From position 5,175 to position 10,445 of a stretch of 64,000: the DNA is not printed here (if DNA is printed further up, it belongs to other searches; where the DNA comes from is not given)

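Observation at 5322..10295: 1657-aa helicase-nuclease carries a GreA/GreB C-terminal-like domain at its extreme C-terminus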

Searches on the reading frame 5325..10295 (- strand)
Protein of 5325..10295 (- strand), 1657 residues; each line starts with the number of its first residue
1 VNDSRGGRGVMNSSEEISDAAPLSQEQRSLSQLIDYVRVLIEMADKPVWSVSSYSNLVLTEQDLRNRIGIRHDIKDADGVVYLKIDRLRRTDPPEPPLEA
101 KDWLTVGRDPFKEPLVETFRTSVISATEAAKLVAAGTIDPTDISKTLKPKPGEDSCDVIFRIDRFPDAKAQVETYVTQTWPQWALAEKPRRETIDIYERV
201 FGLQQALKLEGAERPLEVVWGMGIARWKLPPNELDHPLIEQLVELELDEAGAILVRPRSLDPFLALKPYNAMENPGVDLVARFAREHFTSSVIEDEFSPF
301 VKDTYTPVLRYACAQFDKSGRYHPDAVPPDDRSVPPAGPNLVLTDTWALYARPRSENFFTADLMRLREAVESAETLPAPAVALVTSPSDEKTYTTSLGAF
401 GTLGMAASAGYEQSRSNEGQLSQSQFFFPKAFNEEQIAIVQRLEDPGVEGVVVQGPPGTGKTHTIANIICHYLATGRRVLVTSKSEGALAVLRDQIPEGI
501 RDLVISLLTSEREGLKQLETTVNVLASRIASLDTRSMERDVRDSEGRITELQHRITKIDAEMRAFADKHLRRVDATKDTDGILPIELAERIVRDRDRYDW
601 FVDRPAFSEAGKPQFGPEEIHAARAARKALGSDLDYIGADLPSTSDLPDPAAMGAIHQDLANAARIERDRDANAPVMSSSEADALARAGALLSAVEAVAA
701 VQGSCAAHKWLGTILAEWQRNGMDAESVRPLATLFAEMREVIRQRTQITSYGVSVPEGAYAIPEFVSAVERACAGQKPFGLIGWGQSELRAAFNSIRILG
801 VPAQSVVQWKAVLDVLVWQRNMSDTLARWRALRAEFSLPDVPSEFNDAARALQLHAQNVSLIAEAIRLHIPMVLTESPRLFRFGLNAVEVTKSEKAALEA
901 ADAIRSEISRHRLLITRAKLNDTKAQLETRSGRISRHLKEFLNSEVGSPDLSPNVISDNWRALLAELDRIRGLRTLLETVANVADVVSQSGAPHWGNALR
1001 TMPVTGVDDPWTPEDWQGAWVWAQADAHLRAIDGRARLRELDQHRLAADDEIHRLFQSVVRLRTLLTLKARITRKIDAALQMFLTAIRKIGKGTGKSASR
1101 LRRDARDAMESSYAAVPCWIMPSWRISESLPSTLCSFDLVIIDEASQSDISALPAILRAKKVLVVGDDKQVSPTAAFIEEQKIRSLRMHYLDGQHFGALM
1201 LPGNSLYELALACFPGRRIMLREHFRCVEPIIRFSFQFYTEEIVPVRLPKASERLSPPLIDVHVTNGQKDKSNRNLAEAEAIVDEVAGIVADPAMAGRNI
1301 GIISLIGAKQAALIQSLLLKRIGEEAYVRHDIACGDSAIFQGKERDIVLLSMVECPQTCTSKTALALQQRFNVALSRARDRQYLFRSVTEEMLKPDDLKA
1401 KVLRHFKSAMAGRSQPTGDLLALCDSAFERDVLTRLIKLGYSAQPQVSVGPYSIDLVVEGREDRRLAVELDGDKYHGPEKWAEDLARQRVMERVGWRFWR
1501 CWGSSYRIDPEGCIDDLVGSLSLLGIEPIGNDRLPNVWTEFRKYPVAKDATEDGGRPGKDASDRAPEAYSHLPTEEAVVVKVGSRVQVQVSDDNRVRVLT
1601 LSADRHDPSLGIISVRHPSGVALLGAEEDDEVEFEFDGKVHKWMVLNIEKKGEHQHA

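Call 4: search_protein_families(library=pfam, proteins=[window:5325-10295:-], max_evalue=1)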
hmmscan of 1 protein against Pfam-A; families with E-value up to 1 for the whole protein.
window:5325-10295:- (1657 aa): 21 families
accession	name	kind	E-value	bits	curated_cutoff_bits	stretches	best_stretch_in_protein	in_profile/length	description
PF18741.7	MTES_1575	-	7e-29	100.2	38.2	1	1428-1519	1-94/96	REase_MTES_1575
PF13086.12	AAA_11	-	2.9e-17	63.7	27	2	433-511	3-93/257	AAA domain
PF13087.12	AAA_12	-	3.5e-14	53.3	27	1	1204-1381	3-187/195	AAA domain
PF13604.12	AAA_30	-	3.5e-11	43.6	27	2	432-496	2-66/191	AAA domain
PF01272.25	GreA_GreB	-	6.1e-10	39.4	26.9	1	1579-1649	5-76/77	Transcription elongation factor, GreA/GreB, C-term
PF13245.12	AAA_19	-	4.1e-09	37.2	25.1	2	451-496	14-61/134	AAA domain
PF01443.25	Viral_helicase1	-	2.2e-06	28.1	21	1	1124-1173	45-99/228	Viral superfamily 1 RNA helicase core domain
PF04480.18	DUF559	-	3.8e-05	24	20.6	1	1440-1518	32-105/109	Protein of unknown function (DUF559)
PF05127.21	NAT10_TcmA_helicase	-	0.00019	21.8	22.7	1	452-510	1-58/176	RNA cytidine acetyltransferase NAT10/TcmA, helicase domain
PF13191.12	AAA_16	-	0.00043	21.3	32.6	1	439-510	15-85/167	AAA ATPase domain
PF20720.3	nSTAND3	-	0.0023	18.1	27.2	1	451-493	20-62/155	Novel STAND NTPase 3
PF04851.21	ResIII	-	0.0041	17.5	22.5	1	433-481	5-58/164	Type III restriction enzyme, res subunit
PF00580.27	UvrD-helicase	-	0.0065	16.6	23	1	450-502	15-71/271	UvrD/REP helicase N-terminal domain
PF16326.10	ABC_tran_CTD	-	0.025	15.2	32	1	511-562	6-57/69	ABC transporter C-terminal domain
PF25199.1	nSTAND_NTPase5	-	0.066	13.5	34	1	440-485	33-79/145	Novel STAND NTPase 5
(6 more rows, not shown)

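Call 5: search_protein_families(library=padloc, proteins=[window:5325-10295:-], max_evalue=0.01)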
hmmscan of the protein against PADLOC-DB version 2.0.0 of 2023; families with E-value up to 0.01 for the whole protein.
window:5325-10295:- (1657 aa): 9 families
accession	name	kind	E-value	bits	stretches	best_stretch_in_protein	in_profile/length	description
PDLC05009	PDC-S37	-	4.8e-59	198.3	2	1115-1519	916-1336/1550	-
PDLC02194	Hhe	-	4.2e-33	111.8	2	1103-1520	1347-1779/1911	-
PDLC03920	MkoA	-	1.4e-32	111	2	1126-1380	785-1068/1112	-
PDLC03924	MkoC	-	1.6e-29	100.7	2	1137-1381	671-937/1136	-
PDLC03921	MkoA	-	1.8e-25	86.9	3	1268-1381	1440-1560/1607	-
PDLC04140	mad8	-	2e-06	25.6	1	451-551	30-139/314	mads_8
PDLC05064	PDC-S68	-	6.8e-06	22.1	1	1094-1173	737-823/1273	-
PDLC05035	PDC-S53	-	0.0017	14.4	0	1135-1172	576-616/900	-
PDLC05066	PDC-S68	-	0.0073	12.3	0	1094-1173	633-720/1202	-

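Call 6: search_protein_families(library=ncbifam, proteins=[window:5325-10295:-], max_evalue=0.01)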
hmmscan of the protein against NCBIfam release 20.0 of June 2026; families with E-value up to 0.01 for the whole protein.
window:5325-10295:- (1657 aa): 12 families
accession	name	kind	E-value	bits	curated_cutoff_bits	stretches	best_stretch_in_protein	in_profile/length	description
NF058533.1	antiphage_ProA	equivalog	4.6e-61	206.7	1500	1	450-1521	666-1703/1903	anti-phage protein ProA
NF042953.1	Hhe_antiphage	equivalog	9.2e-48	162.5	2000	2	1106-1524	1251-1683/1797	DUF4011 domain-containing anti-phage protein Hhe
NF040671.1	PLuB_AAA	exception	5.5e-24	83.7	999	2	1136-1387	962-1231/1256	PLuB system helicase-like protein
TIGR00376.1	TIGR00376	hypoth_equivalog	6.2e-23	81.1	348.9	3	451-513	177-238/639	IGHMBP2 family helicase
NF004396.0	PRK05753.1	equivalog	9.6e-07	28.7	109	1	1578-1654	53-131/137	nucleoside diphosphate kinase regulator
TIGR01462.1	greA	subfamily_domain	6e-06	26.4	139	1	1579-1649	80-151/151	transcription elongation factor GreA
TIGR01448.2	helicase_RecD2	equivalog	4.3e-05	21.8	500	0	431-481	316-364/713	SF1B family DNA helicase RecD2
NF001263.0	PRK00226.1-4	equivalog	0.00013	21.9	145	1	1576-1650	84-159/160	transcription elongation factor GreA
TIGR01447.1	recD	equivalog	0.00035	19.3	310.15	0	451-471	166-186/597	exodeoxyribonuclease V subunit alpha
NF011309.0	PRK14720.1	equivalog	0.00061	18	714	1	1576-1650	827-902/906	transcription elongation factor GreA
NF002506.1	PRK01885.1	equivalog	0.0019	17.9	188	1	1580-1649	84-153/156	transcription elongation factor GreB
NF009043.0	PRK12377.1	subfamily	0.002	17.8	389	0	446-487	99-140/248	ATP-binding protein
